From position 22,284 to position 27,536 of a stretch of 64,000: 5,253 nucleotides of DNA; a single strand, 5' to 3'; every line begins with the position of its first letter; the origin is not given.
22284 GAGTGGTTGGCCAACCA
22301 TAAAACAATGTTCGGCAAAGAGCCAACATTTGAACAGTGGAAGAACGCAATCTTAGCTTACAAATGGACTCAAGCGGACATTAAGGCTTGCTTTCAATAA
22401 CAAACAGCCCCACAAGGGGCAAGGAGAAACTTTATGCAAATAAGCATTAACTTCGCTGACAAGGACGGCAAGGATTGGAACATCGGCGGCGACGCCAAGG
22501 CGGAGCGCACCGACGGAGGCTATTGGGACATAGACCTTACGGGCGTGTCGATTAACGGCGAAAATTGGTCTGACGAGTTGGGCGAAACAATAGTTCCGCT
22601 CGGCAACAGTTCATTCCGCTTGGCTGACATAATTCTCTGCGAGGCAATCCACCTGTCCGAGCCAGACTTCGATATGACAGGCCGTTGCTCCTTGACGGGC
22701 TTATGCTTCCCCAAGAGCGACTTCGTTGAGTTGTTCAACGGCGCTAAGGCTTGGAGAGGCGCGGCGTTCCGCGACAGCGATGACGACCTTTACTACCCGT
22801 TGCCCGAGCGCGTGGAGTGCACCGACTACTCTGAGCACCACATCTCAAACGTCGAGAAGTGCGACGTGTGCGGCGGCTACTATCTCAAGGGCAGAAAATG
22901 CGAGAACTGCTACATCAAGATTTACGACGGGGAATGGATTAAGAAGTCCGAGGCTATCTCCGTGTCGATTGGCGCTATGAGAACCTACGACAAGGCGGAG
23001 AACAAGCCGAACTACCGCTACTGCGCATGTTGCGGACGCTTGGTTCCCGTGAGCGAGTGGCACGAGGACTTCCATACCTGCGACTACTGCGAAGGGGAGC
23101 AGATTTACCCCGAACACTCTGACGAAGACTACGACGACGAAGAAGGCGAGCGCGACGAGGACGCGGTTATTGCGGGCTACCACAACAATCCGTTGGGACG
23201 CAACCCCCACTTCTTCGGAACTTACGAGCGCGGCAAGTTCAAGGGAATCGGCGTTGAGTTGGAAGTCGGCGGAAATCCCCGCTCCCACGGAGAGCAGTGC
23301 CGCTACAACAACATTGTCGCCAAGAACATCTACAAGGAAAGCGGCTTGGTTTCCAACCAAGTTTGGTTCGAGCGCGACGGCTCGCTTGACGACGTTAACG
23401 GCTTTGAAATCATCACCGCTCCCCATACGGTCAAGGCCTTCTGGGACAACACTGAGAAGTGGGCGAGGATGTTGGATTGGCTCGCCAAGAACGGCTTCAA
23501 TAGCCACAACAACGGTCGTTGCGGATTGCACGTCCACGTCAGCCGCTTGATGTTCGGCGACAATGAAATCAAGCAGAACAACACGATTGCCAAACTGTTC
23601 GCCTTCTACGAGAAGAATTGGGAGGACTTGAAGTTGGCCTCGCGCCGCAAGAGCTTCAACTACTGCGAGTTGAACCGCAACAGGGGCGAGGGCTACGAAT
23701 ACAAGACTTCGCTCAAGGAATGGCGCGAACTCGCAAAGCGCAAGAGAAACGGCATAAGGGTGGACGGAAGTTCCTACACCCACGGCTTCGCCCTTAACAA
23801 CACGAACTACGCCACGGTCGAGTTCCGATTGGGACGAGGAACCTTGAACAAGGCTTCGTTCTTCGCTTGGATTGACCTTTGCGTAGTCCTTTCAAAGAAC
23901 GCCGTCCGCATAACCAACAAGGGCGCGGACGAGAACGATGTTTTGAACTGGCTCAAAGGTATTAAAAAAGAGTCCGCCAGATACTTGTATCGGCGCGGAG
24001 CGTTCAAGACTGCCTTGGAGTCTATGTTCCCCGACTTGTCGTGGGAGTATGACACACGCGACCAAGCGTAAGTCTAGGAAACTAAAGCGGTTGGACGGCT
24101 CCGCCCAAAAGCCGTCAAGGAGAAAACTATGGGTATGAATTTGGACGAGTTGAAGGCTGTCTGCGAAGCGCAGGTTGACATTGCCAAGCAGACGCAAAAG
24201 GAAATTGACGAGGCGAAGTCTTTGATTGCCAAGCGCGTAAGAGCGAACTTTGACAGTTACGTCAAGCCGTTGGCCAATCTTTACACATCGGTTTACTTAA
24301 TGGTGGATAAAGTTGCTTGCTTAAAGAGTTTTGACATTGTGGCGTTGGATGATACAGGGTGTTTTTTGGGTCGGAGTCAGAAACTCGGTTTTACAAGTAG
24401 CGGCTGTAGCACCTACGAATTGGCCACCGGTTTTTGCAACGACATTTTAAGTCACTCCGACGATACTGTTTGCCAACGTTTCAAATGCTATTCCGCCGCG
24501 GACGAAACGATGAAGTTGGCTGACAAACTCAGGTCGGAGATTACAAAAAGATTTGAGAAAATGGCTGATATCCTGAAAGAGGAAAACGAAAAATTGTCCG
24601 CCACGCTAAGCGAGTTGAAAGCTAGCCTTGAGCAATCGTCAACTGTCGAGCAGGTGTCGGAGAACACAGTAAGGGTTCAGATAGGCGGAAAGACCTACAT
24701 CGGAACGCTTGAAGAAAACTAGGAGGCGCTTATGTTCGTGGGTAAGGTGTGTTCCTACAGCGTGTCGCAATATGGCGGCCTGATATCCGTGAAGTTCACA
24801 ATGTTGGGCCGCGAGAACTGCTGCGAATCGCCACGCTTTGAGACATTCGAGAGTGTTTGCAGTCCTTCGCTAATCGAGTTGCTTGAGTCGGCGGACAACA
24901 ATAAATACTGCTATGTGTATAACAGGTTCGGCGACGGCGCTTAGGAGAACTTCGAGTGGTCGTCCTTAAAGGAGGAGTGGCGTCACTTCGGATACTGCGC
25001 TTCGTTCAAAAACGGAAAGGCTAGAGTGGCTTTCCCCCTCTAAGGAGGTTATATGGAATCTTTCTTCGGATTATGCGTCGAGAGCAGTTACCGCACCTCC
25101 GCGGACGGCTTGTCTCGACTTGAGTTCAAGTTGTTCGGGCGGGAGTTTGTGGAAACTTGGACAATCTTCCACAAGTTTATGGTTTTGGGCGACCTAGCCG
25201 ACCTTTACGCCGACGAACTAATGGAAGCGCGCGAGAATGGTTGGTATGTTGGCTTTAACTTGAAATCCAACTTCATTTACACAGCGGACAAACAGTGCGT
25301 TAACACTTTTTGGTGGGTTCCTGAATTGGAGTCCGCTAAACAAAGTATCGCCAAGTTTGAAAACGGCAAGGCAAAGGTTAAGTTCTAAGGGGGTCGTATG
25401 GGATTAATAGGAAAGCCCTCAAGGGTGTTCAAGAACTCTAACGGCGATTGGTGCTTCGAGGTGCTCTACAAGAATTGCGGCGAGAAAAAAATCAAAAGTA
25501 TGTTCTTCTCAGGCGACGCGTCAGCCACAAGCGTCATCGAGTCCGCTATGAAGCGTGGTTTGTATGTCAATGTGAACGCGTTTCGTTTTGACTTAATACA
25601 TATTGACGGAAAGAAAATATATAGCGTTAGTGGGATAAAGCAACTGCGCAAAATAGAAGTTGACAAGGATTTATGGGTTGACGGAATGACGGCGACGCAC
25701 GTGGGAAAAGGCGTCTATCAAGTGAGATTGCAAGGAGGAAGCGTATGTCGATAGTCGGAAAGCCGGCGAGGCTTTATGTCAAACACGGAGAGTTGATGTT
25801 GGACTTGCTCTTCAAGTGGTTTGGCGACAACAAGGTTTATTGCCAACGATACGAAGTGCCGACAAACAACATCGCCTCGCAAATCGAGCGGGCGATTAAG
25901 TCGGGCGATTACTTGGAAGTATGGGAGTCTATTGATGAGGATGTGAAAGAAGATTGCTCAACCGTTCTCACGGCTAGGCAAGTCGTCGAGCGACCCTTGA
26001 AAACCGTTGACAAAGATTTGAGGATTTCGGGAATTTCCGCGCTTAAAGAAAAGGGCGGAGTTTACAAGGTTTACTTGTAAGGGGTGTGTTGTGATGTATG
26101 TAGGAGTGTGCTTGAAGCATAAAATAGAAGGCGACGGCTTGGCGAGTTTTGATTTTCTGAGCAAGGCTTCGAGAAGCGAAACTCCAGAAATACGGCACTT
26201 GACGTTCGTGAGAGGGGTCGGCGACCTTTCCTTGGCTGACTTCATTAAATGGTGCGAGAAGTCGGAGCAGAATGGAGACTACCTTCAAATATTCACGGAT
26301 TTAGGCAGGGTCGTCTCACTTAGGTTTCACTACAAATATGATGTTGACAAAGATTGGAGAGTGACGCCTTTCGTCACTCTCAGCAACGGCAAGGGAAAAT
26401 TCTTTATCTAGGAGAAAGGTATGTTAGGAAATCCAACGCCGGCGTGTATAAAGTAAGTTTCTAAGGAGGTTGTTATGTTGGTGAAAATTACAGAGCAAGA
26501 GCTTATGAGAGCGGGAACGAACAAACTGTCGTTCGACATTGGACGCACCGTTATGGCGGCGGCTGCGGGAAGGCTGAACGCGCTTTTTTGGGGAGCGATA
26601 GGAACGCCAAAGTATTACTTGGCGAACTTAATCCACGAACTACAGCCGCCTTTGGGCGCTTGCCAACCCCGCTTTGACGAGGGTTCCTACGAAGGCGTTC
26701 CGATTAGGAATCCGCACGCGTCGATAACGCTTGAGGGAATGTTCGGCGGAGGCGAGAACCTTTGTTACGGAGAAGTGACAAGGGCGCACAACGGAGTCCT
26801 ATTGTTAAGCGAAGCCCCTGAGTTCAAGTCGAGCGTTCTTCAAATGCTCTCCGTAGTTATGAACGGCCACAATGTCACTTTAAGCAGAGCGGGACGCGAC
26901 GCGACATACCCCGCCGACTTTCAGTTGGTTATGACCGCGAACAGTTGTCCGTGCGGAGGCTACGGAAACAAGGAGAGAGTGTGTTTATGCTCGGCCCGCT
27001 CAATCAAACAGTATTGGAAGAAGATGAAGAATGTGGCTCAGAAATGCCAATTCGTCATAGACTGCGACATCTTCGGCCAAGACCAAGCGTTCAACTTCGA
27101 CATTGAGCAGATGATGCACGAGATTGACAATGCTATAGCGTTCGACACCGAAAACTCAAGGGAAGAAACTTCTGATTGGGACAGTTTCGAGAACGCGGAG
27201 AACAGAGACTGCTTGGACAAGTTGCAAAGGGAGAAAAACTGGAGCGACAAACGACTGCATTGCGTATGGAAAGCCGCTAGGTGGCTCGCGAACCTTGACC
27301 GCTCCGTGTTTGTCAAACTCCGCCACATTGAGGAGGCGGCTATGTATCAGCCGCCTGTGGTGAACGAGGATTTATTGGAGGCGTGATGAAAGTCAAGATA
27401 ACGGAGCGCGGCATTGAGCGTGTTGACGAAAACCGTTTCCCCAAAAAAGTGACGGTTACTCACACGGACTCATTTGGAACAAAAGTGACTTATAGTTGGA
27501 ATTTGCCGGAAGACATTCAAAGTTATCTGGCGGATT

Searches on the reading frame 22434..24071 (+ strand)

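Call 12: search_protein_families(library=phrogs, proteins=[window:22434-24071:+], max_evalue=0.00001)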
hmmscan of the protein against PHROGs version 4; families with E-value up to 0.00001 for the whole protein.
window:22434-24071:+ (545 aa): 3 families
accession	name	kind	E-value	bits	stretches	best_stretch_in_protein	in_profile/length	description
phrog_16683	-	unknown function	3.8e-29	103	1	258-513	98-325/368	-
phrog_22302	-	unknown function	1.7e-09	38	1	195-506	9-281/453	-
phrog_2443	-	other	7.2e-08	32.5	1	310-495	194-367/801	amidoligase enzyme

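Call 47: search_protein_families(library=pfam, proteins=[window:22434-24071:+], max_evalue=0.001)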
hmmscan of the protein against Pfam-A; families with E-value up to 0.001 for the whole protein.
window:22434-24071:+ (545 aa): 1 family
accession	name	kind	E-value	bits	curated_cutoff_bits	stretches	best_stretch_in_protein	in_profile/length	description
PF12224.13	Amidoligase_2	-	8.9e-08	32.7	22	1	317-485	69-243/245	Putative amidoligase enzyme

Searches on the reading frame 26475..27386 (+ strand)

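Call 12: search_protein_families(library=phrogs, proteins=[window:26475-27386:+], max_evalue=0.00001)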
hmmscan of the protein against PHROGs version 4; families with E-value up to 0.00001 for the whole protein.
window:26475-27386:+ (303 aa): 0 families

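Call 47: search_protein_families(library=pfam, proteins=[window:26475-27386:+], max_evalue=0.001)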
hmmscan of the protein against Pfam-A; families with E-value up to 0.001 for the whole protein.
window:26475-27386:+ (303 aa): 2 families
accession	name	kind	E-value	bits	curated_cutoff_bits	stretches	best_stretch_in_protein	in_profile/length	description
PF01078.27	Mg_chelatase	-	1.4e-37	129.5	20.3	1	24-185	13-186/207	Magnesium chelatase, subunit ChlI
PF00158.32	Sigma54_activat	-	1.5e-05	25.2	20.2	1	23-156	12-142/168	Sigma-54 interaction domain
